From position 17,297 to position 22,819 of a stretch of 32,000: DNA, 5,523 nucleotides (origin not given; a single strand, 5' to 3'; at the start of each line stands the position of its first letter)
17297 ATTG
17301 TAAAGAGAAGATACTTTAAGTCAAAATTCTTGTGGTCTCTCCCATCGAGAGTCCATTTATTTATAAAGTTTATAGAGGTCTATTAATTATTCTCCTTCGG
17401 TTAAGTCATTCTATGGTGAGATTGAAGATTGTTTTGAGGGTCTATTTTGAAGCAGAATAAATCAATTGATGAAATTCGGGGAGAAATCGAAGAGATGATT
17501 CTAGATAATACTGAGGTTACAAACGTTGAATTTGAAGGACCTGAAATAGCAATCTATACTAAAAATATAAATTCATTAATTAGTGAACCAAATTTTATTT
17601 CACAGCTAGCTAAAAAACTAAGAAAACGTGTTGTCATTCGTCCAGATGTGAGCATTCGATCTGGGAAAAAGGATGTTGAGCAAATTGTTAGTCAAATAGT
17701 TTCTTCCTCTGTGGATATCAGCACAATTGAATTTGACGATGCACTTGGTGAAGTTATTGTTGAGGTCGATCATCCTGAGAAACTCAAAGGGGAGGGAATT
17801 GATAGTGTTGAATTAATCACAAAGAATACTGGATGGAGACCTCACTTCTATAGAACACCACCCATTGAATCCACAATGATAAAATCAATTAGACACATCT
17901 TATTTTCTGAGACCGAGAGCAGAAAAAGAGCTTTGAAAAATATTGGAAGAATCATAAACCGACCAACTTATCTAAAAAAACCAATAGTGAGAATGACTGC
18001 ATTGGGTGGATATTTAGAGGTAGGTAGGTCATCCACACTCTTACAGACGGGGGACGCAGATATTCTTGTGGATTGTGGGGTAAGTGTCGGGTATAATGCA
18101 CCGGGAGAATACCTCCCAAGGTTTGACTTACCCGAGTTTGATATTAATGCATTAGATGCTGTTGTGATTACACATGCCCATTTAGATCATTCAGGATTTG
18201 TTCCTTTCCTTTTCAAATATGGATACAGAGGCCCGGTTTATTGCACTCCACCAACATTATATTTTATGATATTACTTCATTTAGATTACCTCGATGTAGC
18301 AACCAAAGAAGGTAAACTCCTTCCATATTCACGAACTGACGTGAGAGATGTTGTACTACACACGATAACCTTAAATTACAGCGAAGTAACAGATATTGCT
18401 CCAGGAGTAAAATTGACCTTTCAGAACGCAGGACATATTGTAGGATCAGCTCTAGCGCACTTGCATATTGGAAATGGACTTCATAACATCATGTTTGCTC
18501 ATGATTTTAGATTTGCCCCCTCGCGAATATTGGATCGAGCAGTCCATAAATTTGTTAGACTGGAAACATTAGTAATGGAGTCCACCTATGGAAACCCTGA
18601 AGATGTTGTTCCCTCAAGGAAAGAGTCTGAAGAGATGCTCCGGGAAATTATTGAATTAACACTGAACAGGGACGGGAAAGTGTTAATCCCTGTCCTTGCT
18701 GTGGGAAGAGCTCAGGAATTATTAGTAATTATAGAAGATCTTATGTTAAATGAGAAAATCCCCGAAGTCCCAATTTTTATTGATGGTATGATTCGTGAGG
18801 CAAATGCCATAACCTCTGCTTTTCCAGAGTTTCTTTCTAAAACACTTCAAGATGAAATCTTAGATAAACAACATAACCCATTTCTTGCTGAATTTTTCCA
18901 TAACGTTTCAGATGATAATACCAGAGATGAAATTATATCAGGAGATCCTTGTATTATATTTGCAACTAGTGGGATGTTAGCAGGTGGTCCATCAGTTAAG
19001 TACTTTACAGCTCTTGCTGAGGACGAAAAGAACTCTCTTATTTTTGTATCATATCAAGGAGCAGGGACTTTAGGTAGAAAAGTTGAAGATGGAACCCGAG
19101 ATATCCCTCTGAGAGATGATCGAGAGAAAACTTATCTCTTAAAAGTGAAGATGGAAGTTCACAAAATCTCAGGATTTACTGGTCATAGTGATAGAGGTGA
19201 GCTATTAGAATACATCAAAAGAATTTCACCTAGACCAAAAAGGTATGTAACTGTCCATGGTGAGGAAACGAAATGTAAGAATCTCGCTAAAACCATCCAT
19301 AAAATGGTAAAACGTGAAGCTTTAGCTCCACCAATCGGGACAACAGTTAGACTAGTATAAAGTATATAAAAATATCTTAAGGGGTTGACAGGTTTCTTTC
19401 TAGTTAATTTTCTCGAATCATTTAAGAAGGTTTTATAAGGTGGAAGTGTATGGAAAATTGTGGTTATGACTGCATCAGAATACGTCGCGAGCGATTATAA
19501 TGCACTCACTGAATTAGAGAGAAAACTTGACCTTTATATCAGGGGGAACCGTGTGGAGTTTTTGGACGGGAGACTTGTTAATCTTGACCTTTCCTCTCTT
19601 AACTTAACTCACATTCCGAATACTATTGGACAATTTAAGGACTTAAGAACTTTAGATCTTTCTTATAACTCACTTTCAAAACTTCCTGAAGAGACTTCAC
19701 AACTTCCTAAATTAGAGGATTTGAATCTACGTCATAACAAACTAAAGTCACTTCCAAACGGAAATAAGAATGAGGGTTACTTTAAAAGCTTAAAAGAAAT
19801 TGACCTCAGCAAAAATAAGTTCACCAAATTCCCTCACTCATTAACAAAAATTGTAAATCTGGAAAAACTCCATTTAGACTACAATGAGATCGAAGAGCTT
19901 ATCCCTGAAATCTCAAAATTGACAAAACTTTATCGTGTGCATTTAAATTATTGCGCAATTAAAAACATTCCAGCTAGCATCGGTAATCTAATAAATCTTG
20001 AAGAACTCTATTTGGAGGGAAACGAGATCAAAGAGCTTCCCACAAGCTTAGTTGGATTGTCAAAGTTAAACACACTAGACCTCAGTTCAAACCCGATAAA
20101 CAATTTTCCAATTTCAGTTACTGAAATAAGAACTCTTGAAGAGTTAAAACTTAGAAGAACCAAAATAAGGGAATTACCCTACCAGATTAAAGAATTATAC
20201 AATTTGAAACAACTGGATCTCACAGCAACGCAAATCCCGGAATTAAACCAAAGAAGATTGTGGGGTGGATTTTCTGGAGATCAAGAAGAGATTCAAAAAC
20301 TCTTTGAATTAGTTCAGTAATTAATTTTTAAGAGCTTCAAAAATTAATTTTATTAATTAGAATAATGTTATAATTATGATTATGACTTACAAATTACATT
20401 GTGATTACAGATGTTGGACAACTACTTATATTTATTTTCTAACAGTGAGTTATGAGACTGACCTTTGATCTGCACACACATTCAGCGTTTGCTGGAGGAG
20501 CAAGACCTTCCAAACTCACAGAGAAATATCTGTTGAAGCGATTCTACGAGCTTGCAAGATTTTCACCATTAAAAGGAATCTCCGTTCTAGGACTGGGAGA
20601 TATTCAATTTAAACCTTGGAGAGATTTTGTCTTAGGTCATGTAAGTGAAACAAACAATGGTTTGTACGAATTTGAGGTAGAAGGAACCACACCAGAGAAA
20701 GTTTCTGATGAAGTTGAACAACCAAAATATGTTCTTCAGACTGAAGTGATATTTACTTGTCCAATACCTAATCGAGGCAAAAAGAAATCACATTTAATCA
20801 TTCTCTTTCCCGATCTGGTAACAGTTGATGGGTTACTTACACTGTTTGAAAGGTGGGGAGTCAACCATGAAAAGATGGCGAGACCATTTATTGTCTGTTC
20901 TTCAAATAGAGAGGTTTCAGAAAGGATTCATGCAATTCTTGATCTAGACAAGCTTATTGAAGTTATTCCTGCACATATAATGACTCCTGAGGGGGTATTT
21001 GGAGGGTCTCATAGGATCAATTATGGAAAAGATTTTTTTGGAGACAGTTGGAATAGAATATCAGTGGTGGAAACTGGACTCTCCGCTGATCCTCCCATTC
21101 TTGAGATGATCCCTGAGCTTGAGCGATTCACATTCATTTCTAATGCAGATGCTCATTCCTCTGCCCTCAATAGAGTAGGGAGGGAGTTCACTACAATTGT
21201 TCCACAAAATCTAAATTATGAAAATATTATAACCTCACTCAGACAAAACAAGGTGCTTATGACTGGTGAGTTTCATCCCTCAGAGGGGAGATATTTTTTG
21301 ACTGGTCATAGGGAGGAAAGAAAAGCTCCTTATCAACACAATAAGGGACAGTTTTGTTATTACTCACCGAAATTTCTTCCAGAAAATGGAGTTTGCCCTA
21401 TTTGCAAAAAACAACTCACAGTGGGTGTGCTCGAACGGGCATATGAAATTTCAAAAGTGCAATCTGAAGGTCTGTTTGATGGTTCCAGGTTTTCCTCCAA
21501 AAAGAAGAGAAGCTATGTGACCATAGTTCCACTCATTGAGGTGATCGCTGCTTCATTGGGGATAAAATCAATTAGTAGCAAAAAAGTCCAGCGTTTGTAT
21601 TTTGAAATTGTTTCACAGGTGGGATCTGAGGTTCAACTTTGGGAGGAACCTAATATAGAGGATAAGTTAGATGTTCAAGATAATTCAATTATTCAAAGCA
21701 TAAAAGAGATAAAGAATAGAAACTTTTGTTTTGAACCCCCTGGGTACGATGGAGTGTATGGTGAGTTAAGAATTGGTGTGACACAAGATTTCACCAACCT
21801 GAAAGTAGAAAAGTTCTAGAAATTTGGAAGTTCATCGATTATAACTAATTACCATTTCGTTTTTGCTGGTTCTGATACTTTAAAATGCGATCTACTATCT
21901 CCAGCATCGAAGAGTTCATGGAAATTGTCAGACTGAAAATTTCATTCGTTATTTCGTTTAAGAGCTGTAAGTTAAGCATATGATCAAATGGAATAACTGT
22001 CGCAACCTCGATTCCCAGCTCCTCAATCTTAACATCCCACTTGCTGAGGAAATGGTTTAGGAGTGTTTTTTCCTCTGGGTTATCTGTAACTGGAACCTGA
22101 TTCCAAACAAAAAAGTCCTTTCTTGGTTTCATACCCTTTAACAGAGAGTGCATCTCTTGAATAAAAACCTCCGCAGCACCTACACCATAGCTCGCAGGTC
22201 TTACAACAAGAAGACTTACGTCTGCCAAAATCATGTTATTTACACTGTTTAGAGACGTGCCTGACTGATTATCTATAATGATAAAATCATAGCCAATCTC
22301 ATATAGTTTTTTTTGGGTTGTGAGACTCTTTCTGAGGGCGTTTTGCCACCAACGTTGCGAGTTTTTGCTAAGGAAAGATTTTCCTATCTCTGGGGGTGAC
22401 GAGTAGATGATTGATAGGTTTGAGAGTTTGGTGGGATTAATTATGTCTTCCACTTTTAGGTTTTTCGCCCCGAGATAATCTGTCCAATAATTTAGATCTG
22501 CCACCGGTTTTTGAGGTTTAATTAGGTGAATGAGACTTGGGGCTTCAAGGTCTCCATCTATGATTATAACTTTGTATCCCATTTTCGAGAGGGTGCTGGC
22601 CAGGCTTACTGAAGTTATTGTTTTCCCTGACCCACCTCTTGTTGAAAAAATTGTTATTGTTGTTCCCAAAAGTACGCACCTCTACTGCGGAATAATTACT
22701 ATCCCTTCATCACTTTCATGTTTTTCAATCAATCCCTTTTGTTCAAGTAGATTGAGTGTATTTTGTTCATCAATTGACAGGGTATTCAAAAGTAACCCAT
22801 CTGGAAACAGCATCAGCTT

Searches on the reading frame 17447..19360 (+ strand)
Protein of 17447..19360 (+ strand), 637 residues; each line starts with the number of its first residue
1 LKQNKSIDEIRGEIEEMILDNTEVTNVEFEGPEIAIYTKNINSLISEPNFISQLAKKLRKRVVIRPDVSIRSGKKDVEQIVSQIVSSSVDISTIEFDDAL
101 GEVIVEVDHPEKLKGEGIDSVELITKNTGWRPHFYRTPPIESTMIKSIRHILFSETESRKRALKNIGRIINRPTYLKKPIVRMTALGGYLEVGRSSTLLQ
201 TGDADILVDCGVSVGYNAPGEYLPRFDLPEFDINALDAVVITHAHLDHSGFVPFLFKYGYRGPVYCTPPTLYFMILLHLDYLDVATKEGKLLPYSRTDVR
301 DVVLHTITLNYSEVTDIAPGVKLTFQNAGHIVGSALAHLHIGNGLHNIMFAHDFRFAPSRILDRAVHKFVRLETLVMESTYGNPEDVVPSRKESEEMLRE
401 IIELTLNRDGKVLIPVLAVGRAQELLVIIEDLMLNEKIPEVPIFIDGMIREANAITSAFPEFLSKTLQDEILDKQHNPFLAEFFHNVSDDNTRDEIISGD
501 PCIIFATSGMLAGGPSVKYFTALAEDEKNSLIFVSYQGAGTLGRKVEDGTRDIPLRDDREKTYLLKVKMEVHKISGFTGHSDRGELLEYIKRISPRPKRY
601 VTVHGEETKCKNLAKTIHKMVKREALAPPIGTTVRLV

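Call 15: search_protein_families(library=pfam, proteins=[window:17447-19360:+])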
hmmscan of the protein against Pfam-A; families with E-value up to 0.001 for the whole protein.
window:17447-19360:+ (637 aa): 7 families
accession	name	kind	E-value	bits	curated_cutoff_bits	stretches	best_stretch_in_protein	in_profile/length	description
PF10996.14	Beta-Casp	-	2.3e-28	99.6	27.7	1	422-545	1-119/120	Beta-Casp domain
PF17214.9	KH_TffA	-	6.7e-22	77.7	22.6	1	5-71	2-68/68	Transcription termination factor FttA, KH domain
PF07521.17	RMMBL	-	1.9e-16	60.2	21.6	1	565-627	2-62/63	Zn-dependent metallo-hydrolase RNA specificity domain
PF16661.11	Lactamase_B_6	-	8.3e-11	42.1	27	1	198-365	1-173/193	Metallo-beta-lactamase superfamily domain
PF00753.33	Lactamase_B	-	1.4e-10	41.9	22.7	1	193-281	5-88/196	Metallo-beta-lactamase superfamily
PF12706.13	Lactamase_B_2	-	1.1e-06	28.9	27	1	206-271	3-67/200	Beta-lactamase superfamily domain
PF23023.1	Anti-Pycsar_Apyc1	-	0.00056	19.9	50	0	198-362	24-175/250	Anti-Pycsar protein Apyc1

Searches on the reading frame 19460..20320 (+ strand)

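Call 15: search_protein_families(library=pfam, proteins=[window:19460-20320:+])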
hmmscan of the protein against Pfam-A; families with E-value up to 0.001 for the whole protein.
window:19460-20320:+ (286 aa): 10 families
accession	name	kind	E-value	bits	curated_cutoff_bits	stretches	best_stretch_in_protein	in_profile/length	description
PF13855.12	LRR_8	-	2e-31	108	27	3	156-213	2-61/61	Leucine rich repeat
PF12799.13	LRR_4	-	2.7e-26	91.4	27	5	62-99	3-40/44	Leucine Rich repeats (2 copies)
PF23598.1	LRR_14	-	2.4e-25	89.5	40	4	42-144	52-151/353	Leucine-rich repeat region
PF00560.39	LRR_1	-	4.9e-18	61.8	20.6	0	62-81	2-22/23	Leucine Rich Repeat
PF23952.1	LRR_EndoS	-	1.2e-08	35.7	27.9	0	80-119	79-116/116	Endo-beta-N-acetylglucosaminidase EndoS LRR domain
PF25019.1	LRR_R13L1-DRL21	-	5.1e-07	30.1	27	0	39-91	71-125/127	R13L1/DRL21 LRRs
PF13516.12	LRR_6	-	1e-05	25.7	23.4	0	201-214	3-16/24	Leucine Rich repeat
PF23286.1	LRR_13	-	1.1e-05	25.7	30.1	0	134-203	5-76/210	Disease resistance protein RPS4B-like, leucine-rich repeats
PF23211.1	LRR_LRWD1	-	1.3e-05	25.4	28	0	37-77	16-59/190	Leucine-rich repeat and WD repeat-containing protein 1, LRR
PF25013.1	LRR_Zer-1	-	0.00036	21.1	27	0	197-258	4-65/137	Zer-1-like, Leucine-rich repeats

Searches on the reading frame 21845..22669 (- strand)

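Call 15: search_protein_families(library=pfam, proteins=[window:21845-22669:-])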
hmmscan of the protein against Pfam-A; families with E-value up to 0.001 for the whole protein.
window:21845-22669:- (274 aa): 8 families
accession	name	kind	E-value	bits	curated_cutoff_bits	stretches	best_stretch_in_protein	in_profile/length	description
PF13614.12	AAA_31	-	1.8e-18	67.5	27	1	3-177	2-168/177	AAA domain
PF01656.29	CbiA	-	1.7e-10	41.4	25.4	1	5-165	1-54/125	CobQ/CobB/MinD/ParA nucleotide binding domain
PF10609.15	ParA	-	1.6e-09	38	27.1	1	3-87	4-75/246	NUBPL iron-transfer P-loop NTPase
PF00142.24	Fer4_NifH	-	1.1e-05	25.5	25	1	10-79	7-76/271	4Fe-4S iron sulfur cluster binding proteins, NifH/frxC family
PF07015.17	VirC1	-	3.6e-05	23.6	24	0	5-44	4-43/231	VirC1 protein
PF02374.21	ArsA_ATPase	-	0.0001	22.1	24.3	1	4-40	2-38/305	Anion-transporting ATPase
PF09140.17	MipZ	-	0.0002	21.2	20.7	0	7-51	5-49/262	ATPase MipZ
PF06564.18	CBP_BcsQ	-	0.00051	20.1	21.3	0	5-38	4-37/234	Cellulose biosynthesis protein BcsQ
